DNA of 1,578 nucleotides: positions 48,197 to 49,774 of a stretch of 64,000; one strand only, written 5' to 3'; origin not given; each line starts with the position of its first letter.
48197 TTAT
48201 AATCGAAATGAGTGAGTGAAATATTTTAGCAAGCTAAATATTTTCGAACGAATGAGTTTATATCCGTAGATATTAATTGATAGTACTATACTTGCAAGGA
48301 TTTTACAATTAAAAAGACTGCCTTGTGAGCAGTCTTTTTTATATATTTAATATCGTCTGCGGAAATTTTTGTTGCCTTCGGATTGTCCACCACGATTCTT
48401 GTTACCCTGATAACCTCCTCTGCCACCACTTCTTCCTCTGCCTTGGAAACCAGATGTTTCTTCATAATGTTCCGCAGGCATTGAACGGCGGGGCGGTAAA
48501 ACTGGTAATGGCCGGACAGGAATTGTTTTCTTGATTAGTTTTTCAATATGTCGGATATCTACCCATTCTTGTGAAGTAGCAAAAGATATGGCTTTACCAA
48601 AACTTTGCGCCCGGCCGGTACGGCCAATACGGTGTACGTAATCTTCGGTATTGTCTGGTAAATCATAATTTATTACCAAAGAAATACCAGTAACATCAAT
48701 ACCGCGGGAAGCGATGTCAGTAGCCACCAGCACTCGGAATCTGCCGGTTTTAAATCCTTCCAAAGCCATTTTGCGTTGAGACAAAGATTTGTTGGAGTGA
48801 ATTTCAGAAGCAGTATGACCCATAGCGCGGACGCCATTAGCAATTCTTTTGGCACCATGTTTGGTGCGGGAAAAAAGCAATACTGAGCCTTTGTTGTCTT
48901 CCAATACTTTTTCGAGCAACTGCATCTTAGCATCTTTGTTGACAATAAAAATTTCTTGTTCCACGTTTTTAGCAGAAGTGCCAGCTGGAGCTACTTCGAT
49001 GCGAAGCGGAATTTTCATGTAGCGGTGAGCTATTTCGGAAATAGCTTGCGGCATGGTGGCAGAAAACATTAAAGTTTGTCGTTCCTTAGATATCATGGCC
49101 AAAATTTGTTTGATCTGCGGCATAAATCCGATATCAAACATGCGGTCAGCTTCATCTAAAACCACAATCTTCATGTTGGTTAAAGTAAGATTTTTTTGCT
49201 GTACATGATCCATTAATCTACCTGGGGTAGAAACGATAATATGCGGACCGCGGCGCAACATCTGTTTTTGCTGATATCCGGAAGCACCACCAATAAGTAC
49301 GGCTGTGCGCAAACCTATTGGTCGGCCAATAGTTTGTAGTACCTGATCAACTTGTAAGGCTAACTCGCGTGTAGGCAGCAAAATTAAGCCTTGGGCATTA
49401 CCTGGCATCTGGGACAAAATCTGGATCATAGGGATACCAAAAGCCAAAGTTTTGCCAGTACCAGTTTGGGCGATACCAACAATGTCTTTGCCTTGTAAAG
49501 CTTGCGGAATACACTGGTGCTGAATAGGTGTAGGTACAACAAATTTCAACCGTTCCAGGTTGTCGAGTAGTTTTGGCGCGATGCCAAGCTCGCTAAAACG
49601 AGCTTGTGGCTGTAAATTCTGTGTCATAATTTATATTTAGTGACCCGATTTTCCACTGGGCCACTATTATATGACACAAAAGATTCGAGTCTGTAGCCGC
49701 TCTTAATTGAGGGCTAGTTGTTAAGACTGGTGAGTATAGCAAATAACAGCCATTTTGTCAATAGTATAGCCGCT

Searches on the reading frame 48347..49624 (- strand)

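Call 55: search_protein_families(library=ncbifam, proteins=[window:48347-49624:-], max_evalue=1e-10)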
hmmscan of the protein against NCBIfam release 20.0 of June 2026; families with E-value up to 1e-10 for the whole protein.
window:48347-49624:- (425 aa): 18 families
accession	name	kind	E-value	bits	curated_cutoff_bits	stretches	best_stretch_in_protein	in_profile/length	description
NF053631.1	RNA_helic_CshA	equivalog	1.2e-117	393.4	646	1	10-374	1-366/434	degradosome RNA helicase CshA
NF007882.0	PRK10590.1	equivalog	1.9e-111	373.3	743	1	10-413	3-416/456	ATP-dependent RNA helicase RhlE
NF008744.0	PRK11776.1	equivalog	4.4e-108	361.8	524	1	7-387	3-384/460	ATP-dependent RNA helicase DbpA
NF053711.1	RNA_heli_RhlE1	exception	2.9e-104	349.2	750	1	10-381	3-380/434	RNA helicase RhlE1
NF053710.1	RNA_heli_RhlE2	exception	3.1e-101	339.7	925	1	10-370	3-374/635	RNA helicase RhlE2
NF053636.1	DDHlcsCsdAPsy1082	equivalog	3.6e-97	326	890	1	9-416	4-413/512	DEAD/DEAH box helicase CsdA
NF008642.0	PRK11634.1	equivalog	2.1e-93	313.9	989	1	8-374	6-374/628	DEAD/DEAH family ATP-dependent RNA helicase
NF003419.0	PRK04837.1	equivalog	4.8e-93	312.2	588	1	7-370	8-381/424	ATP-dependent RNA helicase RhlB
NF008394.0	PRK11192.1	equivalog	2.8e-92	309.9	507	1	8-388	3-390/441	ATP-dependent RNA helicase SrmB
NF002340.1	PRK01297.1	equivalog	5.7e-92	308.4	564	1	9-367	2-371/372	ATP-dependent RNA helicase RhlB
NF003390.0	PRK04537.1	equivalog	1.1e-84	285.5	732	1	9-373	10-385/572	ATP-dependent RNA helicase RhlB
TIGR01389.1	recQ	equivalog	7.6e-22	77.5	640.2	1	33-355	16-334/591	DNA helicase RecQ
NF010337.0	PRK13766.1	equivalog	6.2e-19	67.6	610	0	234-346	354-474/781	Hef nuclease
TIGR00614.1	recQ_fam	subfamily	3e-18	65.9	219.8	1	33-360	14-341/470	RecQ family ATP-dependent DNA helicase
TIGR04121.1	DEXH_lig_assoc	equivalog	6.9e-18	63.7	850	1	31-341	14-349/804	ligase-associated DNA damage response DEXH box helicase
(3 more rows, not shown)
